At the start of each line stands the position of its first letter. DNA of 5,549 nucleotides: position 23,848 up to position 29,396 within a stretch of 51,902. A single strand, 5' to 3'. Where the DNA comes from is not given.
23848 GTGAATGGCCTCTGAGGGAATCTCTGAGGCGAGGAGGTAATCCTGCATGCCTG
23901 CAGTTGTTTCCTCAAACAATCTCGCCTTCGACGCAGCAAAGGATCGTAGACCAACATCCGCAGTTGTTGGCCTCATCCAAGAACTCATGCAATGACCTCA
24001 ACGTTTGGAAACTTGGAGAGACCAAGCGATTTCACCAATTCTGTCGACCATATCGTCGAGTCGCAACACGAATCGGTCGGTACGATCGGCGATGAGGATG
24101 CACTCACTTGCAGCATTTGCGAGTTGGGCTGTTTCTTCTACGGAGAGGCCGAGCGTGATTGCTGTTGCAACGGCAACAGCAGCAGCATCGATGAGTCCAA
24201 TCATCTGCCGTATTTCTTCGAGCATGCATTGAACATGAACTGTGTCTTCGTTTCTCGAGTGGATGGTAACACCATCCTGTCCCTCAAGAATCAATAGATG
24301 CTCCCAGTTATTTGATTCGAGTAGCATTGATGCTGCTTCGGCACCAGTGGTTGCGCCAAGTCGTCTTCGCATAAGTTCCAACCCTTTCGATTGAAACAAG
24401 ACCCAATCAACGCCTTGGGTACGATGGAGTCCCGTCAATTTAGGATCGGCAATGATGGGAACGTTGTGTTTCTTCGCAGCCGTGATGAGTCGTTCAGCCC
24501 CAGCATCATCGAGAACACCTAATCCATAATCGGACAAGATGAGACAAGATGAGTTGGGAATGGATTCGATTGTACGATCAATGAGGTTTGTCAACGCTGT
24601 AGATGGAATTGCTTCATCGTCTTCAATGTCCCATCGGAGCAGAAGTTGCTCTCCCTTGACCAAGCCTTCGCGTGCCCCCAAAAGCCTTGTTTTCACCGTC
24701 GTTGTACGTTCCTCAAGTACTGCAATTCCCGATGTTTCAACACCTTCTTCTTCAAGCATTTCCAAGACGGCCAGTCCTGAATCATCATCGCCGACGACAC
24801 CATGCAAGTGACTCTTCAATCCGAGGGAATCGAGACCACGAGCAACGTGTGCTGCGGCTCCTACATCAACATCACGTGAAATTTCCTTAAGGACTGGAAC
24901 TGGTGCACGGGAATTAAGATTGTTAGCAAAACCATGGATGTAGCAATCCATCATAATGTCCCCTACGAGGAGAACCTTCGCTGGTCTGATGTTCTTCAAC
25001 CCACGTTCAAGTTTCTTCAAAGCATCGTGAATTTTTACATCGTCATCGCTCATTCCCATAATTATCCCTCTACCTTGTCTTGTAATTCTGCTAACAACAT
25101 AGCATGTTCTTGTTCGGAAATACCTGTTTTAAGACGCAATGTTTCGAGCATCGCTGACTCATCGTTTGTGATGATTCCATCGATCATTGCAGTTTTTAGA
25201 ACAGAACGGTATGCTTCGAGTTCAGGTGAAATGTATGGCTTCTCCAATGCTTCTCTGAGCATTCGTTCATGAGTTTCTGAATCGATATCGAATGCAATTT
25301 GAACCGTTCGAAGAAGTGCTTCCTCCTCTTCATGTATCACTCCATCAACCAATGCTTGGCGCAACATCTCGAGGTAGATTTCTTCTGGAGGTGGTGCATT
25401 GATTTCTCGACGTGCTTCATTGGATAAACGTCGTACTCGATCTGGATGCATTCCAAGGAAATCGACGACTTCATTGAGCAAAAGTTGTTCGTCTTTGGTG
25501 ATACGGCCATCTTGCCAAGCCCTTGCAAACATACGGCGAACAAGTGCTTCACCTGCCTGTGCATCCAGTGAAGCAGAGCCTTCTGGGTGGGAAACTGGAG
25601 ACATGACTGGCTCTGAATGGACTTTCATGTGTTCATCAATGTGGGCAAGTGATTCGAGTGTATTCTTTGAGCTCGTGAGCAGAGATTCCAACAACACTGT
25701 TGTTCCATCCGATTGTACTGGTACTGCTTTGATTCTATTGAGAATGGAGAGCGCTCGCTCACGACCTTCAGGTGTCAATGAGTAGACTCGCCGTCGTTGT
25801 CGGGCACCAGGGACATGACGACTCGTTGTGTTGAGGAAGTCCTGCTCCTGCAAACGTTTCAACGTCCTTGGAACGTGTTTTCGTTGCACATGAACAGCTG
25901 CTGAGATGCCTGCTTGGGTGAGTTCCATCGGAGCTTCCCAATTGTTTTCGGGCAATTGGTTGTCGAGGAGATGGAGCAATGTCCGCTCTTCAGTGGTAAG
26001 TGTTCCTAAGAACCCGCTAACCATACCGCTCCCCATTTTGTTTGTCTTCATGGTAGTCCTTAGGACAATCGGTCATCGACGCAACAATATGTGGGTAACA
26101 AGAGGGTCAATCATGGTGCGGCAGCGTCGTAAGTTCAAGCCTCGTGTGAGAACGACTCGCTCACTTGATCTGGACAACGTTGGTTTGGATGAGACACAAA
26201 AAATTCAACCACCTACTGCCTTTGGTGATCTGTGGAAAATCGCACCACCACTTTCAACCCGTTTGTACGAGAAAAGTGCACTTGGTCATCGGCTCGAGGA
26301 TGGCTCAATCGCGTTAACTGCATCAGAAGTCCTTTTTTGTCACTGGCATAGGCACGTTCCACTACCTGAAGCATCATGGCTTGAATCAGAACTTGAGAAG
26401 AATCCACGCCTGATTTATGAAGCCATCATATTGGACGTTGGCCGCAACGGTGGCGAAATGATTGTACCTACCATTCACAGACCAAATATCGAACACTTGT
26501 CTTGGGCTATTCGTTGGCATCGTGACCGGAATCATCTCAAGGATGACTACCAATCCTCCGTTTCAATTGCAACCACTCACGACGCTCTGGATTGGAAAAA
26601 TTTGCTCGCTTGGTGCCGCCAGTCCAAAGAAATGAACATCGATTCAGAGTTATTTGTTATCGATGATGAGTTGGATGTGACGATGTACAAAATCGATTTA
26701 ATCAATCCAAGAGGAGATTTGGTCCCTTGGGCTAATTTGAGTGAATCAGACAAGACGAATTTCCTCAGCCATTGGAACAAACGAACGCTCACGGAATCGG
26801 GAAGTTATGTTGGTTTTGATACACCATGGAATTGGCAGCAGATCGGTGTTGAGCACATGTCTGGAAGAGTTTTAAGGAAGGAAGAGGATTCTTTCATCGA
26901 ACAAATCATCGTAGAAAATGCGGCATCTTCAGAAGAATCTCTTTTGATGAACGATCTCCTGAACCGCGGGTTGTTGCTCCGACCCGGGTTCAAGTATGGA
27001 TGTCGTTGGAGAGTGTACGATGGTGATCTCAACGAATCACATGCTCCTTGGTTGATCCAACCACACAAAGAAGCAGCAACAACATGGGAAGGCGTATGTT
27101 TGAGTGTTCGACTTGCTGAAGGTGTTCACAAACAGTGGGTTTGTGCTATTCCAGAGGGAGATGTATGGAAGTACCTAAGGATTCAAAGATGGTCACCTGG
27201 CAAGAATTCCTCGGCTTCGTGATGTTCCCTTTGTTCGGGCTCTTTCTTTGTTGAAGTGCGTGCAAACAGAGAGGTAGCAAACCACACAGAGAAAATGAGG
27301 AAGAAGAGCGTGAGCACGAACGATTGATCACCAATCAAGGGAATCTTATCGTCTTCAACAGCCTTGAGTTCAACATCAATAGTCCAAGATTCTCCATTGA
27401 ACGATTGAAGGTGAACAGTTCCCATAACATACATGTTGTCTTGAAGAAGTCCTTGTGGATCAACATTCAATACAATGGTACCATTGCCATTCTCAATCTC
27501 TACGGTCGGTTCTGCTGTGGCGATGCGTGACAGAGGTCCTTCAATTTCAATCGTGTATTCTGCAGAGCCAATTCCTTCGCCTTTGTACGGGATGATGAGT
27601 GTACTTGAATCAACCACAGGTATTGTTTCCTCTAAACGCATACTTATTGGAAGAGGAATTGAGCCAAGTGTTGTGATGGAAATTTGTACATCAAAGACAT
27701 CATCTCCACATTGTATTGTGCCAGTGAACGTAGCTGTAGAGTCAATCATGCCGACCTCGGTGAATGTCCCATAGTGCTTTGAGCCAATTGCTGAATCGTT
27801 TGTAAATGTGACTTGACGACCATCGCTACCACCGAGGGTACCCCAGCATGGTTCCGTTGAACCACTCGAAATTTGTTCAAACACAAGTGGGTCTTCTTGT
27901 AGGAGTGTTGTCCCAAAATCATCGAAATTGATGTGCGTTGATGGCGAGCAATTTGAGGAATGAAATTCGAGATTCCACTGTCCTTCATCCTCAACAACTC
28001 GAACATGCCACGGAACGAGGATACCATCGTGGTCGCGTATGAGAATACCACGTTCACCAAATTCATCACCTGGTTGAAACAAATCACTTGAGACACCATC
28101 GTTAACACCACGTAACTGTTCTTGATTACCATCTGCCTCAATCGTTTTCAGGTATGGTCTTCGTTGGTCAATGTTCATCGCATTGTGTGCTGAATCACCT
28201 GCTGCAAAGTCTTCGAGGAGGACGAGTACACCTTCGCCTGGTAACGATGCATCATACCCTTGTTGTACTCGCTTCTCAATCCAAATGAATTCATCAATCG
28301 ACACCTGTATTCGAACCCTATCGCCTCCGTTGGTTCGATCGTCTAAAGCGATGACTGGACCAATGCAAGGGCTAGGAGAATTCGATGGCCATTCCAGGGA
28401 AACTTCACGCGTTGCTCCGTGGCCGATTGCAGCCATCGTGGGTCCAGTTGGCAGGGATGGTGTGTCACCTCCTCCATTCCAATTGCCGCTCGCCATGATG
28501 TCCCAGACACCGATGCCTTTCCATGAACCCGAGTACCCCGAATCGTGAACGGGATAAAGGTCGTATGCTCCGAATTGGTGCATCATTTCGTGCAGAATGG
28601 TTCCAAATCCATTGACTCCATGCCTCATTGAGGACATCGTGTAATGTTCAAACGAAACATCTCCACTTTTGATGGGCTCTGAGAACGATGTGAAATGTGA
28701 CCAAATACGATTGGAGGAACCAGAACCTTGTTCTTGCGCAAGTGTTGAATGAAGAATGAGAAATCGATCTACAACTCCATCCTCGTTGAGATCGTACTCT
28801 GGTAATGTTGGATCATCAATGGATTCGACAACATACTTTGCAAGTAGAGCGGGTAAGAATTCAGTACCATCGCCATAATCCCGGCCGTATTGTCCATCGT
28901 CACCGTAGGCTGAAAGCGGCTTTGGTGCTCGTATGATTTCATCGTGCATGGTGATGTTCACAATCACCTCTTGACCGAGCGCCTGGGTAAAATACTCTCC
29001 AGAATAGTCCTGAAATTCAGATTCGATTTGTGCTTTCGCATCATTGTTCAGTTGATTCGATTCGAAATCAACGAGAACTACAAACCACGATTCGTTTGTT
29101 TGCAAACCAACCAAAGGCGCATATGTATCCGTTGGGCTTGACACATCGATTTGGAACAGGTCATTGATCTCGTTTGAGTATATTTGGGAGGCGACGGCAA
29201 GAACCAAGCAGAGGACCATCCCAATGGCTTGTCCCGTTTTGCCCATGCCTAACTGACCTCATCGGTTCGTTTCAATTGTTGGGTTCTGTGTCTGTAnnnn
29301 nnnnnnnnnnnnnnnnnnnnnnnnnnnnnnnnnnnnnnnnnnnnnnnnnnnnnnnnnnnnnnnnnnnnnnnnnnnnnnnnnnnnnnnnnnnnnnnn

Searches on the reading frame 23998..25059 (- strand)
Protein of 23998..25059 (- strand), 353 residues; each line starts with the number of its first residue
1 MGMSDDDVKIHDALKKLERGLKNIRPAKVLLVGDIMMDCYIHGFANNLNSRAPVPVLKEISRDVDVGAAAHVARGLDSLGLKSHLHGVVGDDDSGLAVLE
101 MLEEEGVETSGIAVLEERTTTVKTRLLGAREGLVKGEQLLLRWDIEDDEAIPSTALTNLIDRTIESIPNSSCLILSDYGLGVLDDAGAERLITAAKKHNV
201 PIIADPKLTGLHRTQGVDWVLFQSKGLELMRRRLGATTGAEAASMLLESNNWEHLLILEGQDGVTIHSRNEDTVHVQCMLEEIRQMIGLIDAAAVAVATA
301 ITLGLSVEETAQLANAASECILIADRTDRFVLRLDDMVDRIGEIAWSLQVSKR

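Call 46: search_protein_families(library=pfam, proteins=[window:23998-25059:-], max_evalue=0.0001)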
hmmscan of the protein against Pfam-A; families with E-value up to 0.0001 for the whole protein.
window:23998-25059:- (353 aa): 1 family
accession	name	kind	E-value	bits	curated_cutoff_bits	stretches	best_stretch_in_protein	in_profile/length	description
PF00294.29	PfkB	-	7.3e-21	75.2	25.8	1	28-321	3-289/302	pfkB family carbohydrate kinase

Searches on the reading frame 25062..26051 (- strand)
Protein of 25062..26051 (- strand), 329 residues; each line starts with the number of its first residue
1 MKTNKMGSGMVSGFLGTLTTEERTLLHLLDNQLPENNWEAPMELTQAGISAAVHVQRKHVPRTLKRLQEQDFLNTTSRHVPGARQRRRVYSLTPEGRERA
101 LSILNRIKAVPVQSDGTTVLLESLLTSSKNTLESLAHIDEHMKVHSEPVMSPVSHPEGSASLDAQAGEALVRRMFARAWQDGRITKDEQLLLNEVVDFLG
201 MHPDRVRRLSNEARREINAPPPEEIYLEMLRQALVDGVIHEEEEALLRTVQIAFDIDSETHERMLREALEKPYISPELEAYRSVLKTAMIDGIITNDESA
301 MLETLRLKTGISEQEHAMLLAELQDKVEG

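Call 46: search_protein_families(library=pfam, proteins=[window:25062-26051:-], max_evalue=0.0001)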
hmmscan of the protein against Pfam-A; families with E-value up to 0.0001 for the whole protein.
window:25062-26051:- (329 aa): 3 families
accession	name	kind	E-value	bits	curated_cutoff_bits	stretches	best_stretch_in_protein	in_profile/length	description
PF05099.18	TerB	-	6.4e-08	33.3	24.4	0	162-209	69-116/118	Tellurite resistance protein TerB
PF03735.19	ENT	-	1.9e-06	28.3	28.5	0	277-323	8-55/71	ENT domain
PF04391.17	DUF533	-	2.3e-05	24.5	29.6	0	160-212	64-115/178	Protein of unknown function (DUF533)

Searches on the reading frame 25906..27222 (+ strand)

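Call 46: search_protein_families(library=pfam, proteins=[window:25906-27222:+], max_evalue=0.0001)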
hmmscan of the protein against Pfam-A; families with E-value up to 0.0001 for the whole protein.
window:25906-27222:+ (438 aa): 1 family
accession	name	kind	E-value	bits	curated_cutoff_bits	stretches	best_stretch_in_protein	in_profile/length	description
PF01974.23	tRNA_int_endo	-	1.3e-15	57.7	27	1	349-419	9-82/85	tRNA intron endonuclease, catalytic C-terminal domain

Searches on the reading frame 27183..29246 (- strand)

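Call 46: search_protein_families(library=pfam, proteins=[window:27183-29246:-], max_evalue=0.0001)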
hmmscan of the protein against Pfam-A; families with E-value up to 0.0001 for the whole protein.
window:27183-29246:- (687 aa): 1 family
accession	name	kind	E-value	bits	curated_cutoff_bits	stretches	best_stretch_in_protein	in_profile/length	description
PF05547.17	Peptidase_M6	-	1.1e-10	41.7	22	1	154-261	153-270/294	Immune inhibitor A peptidase M6, catalytic domain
